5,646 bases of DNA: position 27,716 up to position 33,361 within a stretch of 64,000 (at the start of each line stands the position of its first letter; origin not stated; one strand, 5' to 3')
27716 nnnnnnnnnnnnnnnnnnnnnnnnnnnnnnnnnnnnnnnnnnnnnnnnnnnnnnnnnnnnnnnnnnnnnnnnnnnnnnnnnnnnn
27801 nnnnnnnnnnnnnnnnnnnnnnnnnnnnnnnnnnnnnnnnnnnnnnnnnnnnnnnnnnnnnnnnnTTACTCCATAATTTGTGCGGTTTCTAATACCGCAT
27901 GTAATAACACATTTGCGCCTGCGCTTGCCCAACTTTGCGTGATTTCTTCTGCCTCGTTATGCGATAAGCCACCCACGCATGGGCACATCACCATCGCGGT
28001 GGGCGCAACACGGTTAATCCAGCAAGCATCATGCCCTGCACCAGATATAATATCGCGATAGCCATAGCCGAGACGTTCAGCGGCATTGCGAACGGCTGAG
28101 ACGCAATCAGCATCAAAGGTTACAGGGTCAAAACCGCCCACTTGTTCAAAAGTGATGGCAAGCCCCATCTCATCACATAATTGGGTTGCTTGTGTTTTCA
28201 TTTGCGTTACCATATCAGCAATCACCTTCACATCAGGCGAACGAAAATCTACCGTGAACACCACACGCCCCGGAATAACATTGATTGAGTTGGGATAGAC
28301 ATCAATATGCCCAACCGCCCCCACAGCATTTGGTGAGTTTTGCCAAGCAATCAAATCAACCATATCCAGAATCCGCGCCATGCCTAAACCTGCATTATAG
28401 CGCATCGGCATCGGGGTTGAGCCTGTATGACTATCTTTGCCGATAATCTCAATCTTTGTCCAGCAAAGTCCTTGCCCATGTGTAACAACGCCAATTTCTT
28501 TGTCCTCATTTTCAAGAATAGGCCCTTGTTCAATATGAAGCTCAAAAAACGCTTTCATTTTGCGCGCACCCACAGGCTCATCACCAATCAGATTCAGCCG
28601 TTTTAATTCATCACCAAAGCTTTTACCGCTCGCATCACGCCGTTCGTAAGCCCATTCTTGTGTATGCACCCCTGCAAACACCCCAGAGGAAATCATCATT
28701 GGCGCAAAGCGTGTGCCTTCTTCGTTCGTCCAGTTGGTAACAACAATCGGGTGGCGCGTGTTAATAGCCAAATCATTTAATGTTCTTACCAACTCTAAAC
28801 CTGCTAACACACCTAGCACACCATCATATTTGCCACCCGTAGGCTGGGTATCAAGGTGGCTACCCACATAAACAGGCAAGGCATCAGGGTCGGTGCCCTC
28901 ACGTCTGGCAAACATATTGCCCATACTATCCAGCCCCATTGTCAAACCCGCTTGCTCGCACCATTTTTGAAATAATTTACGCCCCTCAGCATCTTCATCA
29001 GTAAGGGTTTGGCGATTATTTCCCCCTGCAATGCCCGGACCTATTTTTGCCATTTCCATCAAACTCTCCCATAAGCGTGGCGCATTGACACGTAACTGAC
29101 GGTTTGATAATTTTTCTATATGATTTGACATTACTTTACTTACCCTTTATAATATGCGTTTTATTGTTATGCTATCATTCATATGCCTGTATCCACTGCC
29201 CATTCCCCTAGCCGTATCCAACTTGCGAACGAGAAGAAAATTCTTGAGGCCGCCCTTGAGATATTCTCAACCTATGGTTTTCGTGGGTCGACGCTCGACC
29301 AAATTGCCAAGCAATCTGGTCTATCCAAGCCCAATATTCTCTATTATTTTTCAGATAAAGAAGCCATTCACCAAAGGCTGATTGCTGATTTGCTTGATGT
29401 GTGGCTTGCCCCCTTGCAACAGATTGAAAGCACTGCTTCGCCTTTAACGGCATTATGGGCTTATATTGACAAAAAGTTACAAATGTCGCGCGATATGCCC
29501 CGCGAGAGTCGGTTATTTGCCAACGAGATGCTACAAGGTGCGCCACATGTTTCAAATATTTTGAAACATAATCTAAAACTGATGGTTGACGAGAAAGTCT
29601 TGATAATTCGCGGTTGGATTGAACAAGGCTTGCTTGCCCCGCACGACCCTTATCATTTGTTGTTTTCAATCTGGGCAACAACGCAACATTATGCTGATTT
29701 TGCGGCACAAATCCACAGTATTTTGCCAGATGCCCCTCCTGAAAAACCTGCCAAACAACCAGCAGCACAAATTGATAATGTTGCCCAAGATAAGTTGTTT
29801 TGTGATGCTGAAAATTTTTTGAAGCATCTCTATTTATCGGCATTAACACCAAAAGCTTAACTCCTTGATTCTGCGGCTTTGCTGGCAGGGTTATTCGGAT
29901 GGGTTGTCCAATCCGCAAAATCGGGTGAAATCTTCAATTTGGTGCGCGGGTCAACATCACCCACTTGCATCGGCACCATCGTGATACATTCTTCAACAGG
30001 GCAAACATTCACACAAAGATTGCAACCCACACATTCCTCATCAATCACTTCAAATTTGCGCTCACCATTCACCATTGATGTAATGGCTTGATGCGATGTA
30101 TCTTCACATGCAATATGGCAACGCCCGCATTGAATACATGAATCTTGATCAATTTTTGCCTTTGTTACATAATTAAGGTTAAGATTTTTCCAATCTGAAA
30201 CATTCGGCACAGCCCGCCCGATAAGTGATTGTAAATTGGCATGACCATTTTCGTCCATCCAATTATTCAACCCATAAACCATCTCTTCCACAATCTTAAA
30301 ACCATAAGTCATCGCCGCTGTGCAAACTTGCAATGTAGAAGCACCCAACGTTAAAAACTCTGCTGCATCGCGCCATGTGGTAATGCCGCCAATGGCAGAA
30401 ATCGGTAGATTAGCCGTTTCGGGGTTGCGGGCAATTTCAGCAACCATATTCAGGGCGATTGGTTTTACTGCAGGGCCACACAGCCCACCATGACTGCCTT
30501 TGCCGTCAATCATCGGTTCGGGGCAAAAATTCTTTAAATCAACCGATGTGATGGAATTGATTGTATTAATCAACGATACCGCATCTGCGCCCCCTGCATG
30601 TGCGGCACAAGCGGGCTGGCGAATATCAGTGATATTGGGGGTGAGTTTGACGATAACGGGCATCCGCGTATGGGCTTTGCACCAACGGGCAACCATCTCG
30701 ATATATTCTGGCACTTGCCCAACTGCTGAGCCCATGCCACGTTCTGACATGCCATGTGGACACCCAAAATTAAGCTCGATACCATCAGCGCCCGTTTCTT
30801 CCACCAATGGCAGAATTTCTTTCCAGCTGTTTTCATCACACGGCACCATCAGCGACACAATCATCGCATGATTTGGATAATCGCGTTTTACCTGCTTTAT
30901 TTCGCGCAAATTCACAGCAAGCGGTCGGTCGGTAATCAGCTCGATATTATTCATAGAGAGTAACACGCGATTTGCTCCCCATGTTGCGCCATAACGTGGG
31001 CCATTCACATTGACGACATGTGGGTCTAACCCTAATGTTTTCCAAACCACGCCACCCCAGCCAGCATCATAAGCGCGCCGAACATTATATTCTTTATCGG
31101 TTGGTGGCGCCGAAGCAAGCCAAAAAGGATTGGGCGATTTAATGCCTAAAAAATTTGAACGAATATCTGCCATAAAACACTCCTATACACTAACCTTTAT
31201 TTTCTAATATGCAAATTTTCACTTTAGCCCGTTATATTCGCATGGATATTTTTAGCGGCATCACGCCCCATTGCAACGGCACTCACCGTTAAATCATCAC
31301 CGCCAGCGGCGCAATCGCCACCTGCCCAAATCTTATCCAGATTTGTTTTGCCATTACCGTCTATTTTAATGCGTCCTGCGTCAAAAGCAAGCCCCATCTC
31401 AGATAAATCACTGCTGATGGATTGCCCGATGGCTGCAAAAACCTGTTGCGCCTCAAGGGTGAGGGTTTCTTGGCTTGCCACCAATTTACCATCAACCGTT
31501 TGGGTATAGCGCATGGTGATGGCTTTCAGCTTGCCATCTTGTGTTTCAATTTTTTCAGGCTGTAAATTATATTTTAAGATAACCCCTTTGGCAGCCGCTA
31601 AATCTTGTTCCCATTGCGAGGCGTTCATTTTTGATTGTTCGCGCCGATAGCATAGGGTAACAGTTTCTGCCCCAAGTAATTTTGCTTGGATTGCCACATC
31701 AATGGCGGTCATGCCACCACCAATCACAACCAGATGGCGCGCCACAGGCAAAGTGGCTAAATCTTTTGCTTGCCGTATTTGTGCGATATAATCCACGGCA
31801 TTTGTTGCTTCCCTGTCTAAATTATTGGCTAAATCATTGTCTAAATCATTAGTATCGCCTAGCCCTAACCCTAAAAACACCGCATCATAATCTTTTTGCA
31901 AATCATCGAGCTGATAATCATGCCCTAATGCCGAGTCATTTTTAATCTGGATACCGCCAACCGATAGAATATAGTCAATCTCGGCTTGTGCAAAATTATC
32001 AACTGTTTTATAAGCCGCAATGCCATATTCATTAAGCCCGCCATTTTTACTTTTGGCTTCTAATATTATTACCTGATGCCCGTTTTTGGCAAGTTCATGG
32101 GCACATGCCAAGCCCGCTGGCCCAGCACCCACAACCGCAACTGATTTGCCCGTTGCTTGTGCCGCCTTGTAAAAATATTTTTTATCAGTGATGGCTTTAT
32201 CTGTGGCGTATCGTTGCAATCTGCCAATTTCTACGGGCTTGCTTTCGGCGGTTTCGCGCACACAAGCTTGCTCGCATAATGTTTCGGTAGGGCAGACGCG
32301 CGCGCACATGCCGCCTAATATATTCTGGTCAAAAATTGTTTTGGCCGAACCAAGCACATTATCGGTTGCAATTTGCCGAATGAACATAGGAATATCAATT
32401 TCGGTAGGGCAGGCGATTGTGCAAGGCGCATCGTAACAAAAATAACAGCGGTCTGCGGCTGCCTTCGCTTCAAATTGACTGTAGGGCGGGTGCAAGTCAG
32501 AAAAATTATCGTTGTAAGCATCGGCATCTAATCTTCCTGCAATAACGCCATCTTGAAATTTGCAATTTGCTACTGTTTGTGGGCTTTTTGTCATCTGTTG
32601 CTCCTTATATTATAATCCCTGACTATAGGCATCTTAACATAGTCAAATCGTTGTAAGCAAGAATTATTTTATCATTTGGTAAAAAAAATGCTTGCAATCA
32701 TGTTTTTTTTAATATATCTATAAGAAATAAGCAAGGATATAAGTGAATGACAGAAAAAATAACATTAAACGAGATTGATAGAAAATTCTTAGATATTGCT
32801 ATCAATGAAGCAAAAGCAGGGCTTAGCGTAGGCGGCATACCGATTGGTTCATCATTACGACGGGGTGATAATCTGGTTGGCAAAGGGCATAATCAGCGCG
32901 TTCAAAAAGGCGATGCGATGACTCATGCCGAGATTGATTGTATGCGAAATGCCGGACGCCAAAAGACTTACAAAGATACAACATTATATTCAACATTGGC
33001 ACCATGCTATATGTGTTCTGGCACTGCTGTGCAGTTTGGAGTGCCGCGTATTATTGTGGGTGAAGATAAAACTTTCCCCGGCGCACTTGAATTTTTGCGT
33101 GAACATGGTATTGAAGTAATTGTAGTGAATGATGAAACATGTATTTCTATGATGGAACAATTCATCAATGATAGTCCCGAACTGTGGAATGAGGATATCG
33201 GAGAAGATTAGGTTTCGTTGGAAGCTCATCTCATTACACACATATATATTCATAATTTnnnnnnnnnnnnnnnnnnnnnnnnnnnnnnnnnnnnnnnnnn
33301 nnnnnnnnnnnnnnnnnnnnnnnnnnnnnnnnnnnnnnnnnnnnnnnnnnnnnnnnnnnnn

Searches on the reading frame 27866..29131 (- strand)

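Call 22: search_protein_families(library=pfam, proteins=[window:27866-29131:-], max_evalue=0.001)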
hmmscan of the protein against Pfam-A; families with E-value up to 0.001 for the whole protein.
window:27866-29131:- (421 aa): 3 families
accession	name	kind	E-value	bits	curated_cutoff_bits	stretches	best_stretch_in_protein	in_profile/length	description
PF01546.33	Peptidase_M20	-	1.7e-27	97.1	24.6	1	89-414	2-205/206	Peptidase family M20/M25/M40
PF07687.19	M20_dimer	-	2.3e-06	27.9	21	1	220-318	4-102/107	Peptidase dimerisation domain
PF04389.22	Peptidase_M28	-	0.00018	21.7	21.3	1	72-139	1-68/193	Peptidase family M28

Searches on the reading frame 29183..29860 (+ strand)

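Call 24: search_protein_families(library=pfam, proteins=[window:29183-29860:+], max_evalue=0.001)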
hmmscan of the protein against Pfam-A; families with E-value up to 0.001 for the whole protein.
window:29183-29860:+ (225 aa): 2 families
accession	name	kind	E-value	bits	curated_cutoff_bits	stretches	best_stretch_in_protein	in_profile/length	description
PF08362.16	TetR_C_3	-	8.2e-45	152.7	25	1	68-184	2-118/143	YcdC-like protein, C-terminal region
PF00440.29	TetR_N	-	2.8e-12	46.6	24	1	20-62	1-43/47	Bacterial regulatory proteins, tetR family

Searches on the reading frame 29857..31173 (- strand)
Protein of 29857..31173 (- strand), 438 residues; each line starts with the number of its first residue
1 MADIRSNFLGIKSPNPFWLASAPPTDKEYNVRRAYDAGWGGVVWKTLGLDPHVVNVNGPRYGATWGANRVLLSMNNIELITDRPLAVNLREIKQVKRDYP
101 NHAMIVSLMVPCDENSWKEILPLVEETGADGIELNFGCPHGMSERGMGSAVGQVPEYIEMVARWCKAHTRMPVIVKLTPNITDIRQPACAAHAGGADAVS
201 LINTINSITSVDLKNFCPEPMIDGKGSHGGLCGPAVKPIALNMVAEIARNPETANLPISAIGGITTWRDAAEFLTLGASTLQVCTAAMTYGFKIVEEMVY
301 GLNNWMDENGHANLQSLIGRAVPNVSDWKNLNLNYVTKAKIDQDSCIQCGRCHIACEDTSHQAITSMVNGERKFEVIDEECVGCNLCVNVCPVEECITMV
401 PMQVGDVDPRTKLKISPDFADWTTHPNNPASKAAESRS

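Call 22: search_protein_families(library=pfam, proteins=[window:29857-31173:-], max_evalue=0.001)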
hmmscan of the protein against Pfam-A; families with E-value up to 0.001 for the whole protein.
window:29857-31173:- (438 aa): 13 families
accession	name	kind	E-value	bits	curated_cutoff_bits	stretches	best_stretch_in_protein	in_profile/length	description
PF01180.27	DHO_dh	-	8.2e-34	117.6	27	1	5-306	3-291/291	Dihydroorotate dehydrogenase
PF14697.11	Fer4_21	-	2.3e-22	79.3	35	1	339-399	1-59/59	4Fe-4S dicluster domain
PF00037.32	Fer4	-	6e-09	35.8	21.1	1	375-394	2-21/24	4Fe-4S binding domain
PF12838.12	Fer4_7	-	1e-08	35.9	27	1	345-393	1-50/52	4Fe-4S dicluster domain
PF01207.24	Dus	-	2.3e-08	34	20.4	1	113-189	64-141/311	Dihydrouridine synthase (Dus)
PF12797.12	Fer4_2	-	5.1e-08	32.8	24.5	0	376-393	4-22/22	4Fe-4S binding domain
PF12837.12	Fer4_6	-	4.4e-07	30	25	1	339-364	2-24/24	4Fe-4S binding domain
PF13237.11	Fer4_10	-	2.5e-06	27.8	25.5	1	339-392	2-53/53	4Fe-4S dicluster domain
PF03060.21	NMO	-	7e-06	26.1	28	1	69-286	49-224/331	Nitronate monooxygenase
PF17179.9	Fer4_22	-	1.4e-05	26.3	27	0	380-403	1-24/95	4Fe-4S dicluster domain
PF13534.11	Fer4_17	-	7.4e-05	23.7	22.2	0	340-357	40-57/61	4Fe-4S dicluster domain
PF13187.11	Fer4_9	-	7.5e-05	23.1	27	1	346-393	2-49/52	4Fe-4S dicluster domain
PF25160.1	LdpA_Fe-S-bd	-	0.00023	21.3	27.6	0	362-395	16-42/49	LdpA Fe-S cluster-binding domain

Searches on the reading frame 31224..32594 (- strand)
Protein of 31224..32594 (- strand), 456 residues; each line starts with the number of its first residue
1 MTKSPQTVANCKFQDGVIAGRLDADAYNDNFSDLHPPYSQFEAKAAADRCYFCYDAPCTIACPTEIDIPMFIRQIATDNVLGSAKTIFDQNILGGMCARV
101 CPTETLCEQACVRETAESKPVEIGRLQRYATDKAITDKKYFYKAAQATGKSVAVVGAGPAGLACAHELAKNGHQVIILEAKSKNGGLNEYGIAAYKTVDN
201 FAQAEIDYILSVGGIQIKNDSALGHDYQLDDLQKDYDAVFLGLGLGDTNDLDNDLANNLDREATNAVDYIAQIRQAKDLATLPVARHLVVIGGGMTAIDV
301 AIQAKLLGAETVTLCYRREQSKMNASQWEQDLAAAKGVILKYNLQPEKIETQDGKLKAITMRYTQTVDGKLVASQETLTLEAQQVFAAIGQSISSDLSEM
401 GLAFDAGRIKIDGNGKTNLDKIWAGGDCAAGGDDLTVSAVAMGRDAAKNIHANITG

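Call 22: search_protein_families(library=pfam, proteins=[window:31224-32594:-], max_evalue=0.001)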
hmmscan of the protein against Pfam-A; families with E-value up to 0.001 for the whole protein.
window:31224-32594:- (456 aa): 15 families
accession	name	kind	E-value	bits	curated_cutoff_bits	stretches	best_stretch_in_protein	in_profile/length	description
PF07992.20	Pyr_redox_2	-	3.4e-38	132.2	26.1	1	151-443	2-291/291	Pyridine nucleotide-disulphide oxidoreductase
PF14691.11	Fer4_20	-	1.5e-35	121.8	25.8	1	29-136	3-110/113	Dihydroprymidine dehydrogenase domain II, 4Fe-4S cluster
PF00070.33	Pyr_redox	-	3.4e-14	53.6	22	1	287-362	1-80/82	Pyridine nucleotide-disulphide oxidoreductase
PF13738.12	Pyr_redox_3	-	2e-11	44.1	30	2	154-182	2-31/305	Pyridine nucleotide-disulphide oxidoreductase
PF01266.30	DAO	-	4.3e-10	40.1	27.9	1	152-181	2-31/353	FAD dependent oxidoreductase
PF13450.12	NAD_binding_8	-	2.5e-09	37.7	21.9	1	154-186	1-33/68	NAD(P)-binding Rossmann-like domain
PF00890.30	FAD_binding_2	-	8.3e-09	35.6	20.4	1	152-186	2-36/414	FAD binding domain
PF01946.23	Thi4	-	5.4e-08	32.8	26.2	1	134-194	3-63/235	Thi4 family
PF12831.13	FAD_oxidored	-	2e-07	31.1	27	1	152-187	2-37/416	FAD dependent oxidoreductase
PF01494.25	FAD_binding_3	-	2.1e-06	27.6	22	1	151-186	3-38/349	FAD binding domain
PF03486.20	HI0933_like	-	6.2e-06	26.3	50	1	151-185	2-36/244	HI0933-like protein Rossmann domain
PF05834.18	Lycopene_cycl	-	7.9e-05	22.3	23.4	1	152-183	2-35/380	Lycopene cyclase protein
PF01593.30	Amino_oxidase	-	0.00014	21.7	19.8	1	160-186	2-28/443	Flavin containing amine oxidoreductase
PF02826.25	2-Hacid_dh_C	-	0.00022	21.1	25.1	0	131-203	19-91/178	D-isomer specific 2-hydroxyacid dehydrogenase, NAD binding domain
PF01134.28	GIDA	-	0.00072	19.2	22.1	0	152-183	2-33/391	Glucose inhibited division protein A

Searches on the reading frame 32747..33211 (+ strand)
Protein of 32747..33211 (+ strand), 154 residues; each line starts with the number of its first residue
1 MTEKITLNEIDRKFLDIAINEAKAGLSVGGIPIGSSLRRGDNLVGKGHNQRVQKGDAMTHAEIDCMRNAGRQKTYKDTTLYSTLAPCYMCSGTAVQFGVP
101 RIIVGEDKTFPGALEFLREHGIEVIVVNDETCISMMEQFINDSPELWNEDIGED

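Call 22: search_protein_families(library=pfam, proteins=[window:32747-33211:+], max_evalue=0.001)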
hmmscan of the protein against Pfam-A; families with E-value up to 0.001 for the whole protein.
window:32747-33211:+ (154 aa): 3 families
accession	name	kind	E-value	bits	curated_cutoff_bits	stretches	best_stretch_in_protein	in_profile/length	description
PF00383.29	dCMP_cyt_deam_1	-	1.1e-18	67.5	25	1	10-105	3-101/102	Cytidine and deoxycytidylate deaminase zinc-binding region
PF14437.12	MafB19-deam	-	1.7e-15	57.6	27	1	13-115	5-110/142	MafB19-like deaminase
PF14439.12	Bd3614-deam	-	2.2e-05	24.8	38.5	1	53-99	29-79/113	Bd3614-like deaminase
